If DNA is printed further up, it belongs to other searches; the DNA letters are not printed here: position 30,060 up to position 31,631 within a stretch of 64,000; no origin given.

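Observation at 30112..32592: Self-contained cassette: a tRNA-like gene, an SMC/Rad50-like ABC ATPase and an SPFH/band-7 membrane protein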

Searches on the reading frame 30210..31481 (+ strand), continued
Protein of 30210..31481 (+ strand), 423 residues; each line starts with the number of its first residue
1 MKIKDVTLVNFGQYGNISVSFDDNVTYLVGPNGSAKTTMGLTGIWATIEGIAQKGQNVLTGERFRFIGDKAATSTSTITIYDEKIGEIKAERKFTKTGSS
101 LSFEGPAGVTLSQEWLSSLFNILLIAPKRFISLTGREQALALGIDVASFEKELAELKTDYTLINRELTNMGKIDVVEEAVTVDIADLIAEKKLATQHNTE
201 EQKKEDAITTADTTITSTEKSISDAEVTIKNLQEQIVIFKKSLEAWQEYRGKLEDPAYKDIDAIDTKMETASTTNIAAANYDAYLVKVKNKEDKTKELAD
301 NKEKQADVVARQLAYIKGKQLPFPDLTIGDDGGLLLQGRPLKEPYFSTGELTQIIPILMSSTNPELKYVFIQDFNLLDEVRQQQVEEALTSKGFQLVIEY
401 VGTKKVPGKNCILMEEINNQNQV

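Call 86: get_annotated_region(hit=H2, flank=4000)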
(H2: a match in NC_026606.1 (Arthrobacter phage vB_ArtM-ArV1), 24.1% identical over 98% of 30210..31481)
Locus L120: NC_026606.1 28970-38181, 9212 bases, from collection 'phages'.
description: Arthrobacter phage vB_ArtM-ArV1, complete genome.
organism: Arthrobacter phage vB_ArtM-ArV1 (NCBI taxid 1566993)
taxonomy: Viruses; Duplodnaviria; Heunggongvirae; Uroviricota; Caudoviricetes; Klausavirus; Klausavirus ArV1
host: Arthrobacter sp.; source: -; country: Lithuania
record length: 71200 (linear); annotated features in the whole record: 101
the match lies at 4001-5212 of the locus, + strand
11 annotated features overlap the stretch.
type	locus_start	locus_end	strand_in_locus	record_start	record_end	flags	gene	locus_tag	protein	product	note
CDS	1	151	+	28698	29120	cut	-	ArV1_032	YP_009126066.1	baseplate protein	ArV1_ORF032; similar to baseplate protein from Paenibacillus curdlanolyticus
CDS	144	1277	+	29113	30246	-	-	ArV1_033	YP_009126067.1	baseplate J-like protein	ArV1_ORF033; similar to baseplate J-like protein from Vibrio phage X29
CDS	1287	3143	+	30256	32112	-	-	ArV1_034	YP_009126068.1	tail protein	ArV1_ORF034; similar to hypothetical protein from Kribbella catacumbae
CDS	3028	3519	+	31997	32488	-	-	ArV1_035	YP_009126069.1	hypothetical protein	ArV1_ORF035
CDS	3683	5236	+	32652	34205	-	-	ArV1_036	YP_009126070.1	recombinational DNA repair ATPase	ArV1_ORF036; similar to hypothetical protein BCBBV1cgp13 from Bacillus phage BCJA1c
CDS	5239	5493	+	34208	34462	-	-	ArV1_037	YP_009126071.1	hypothetical protein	ArV1_ORF037; similar to hypothetical protein from Actinomyces urogenitalis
CDS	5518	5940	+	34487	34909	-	-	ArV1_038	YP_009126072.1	hypothetical protein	ArV1_ORF038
CDS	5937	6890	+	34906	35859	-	-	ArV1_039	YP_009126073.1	RecE-like recombination exonuclease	ArV1_ORF039; similar to RecE-like protein from Mycobacterium phage HH92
CDS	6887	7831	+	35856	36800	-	-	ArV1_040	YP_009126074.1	RecT-like ssDNA annealing protein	ArV1_ORF040; similar to RecT protein from Salinispora tropica CNB-440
CDS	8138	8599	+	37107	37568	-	-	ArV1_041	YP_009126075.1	hypothetical protein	ArV1_ORF041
CDS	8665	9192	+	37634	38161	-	-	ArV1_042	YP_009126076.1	replication initiation protein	ArV1_ORF042; similar to hypothetical protein ArV2_gp61 from Arthrobacter phage vB_ArS-ArV2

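Call 87: get_annotated_region(hit=H3, flank=4000)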
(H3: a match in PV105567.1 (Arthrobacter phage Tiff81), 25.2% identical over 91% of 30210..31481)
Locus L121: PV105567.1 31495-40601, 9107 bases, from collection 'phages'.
description: Arthrobacter phage Tiff81, complete genome.
organism: Arthrobacter phage Tiff81 (NCBI taxid 3400161)
taxonomy: Viruses
host: Arthrobacter globiformis B-2979; source: soil; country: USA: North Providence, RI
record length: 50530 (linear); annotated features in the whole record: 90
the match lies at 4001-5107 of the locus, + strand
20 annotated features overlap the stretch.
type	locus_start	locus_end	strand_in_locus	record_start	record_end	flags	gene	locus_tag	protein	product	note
CDS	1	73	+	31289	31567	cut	52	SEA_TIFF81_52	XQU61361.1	hypothetical protein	-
CDS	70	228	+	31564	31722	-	53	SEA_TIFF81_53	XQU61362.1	membrane protein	-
CDS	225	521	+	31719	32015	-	54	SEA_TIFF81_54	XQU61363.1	hypothetical protein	-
CDS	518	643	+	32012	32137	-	55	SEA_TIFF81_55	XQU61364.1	hypothetical protein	-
CDS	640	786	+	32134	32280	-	56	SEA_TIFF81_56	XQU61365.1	hypothetical protein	-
CDS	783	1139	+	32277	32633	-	57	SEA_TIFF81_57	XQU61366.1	hypothetical protein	-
CDS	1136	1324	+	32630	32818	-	58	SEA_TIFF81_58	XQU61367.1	hypothetical protein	-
CDS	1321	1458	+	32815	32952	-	59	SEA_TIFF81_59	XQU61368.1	hypothetical protein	-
CDS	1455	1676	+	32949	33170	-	60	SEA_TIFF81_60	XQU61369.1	DNA binding protein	-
CDS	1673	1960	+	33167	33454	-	61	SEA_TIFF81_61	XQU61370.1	hypothetical protein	-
CDS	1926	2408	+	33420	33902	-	62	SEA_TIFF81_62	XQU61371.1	hypothetical protein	-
CDS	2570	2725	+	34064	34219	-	63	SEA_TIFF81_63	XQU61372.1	hypothetical protein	-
CDS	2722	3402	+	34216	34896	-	64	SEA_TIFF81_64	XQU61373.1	exonuclease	-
CDS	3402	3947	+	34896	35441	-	65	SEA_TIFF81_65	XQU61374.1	hypothetical protein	-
CDS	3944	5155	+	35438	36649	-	66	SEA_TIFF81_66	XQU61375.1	ASCE ATPase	-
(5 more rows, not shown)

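Call 97: search_protein_representatives(alignment_id=A1)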
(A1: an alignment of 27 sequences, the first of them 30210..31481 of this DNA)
Query: 27 sequences, 437 profile positions. Proteins with E-value up to 0.001 (for the whole library): 8009; up to 1e-10: 4907; up to 1e-30: 288. The best 150 are listed.
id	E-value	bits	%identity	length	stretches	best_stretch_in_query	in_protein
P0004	5.0e-192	655.1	-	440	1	1-433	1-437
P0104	3.5e-184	629.3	-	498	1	1-436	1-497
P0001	2.4e-182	623.2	-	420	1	1-424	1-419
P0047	4.1e-179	612.6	-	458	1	1-423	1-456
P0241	3.6e-178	609.5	-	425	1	1-425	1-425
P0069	6.5e-171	585.6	-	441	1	1-431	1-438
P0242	1.5e-166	571.2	-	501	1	2-433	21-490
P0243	5.9e-160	549.4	-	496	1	1-434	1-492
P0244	2.1e-159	547.6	-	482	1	1-434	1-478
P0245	3.4e-158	543.7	-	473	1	1-430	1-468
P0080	2.8e-157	540.6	-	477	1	1-427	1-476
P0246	4.5e-157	539.9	-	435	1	1-433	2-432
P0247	1.1e-148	512.2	-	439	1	1-425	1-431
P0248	3.5e-148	510.6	-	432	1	3-429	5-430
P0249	3.6e-148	510.6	-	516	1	3-427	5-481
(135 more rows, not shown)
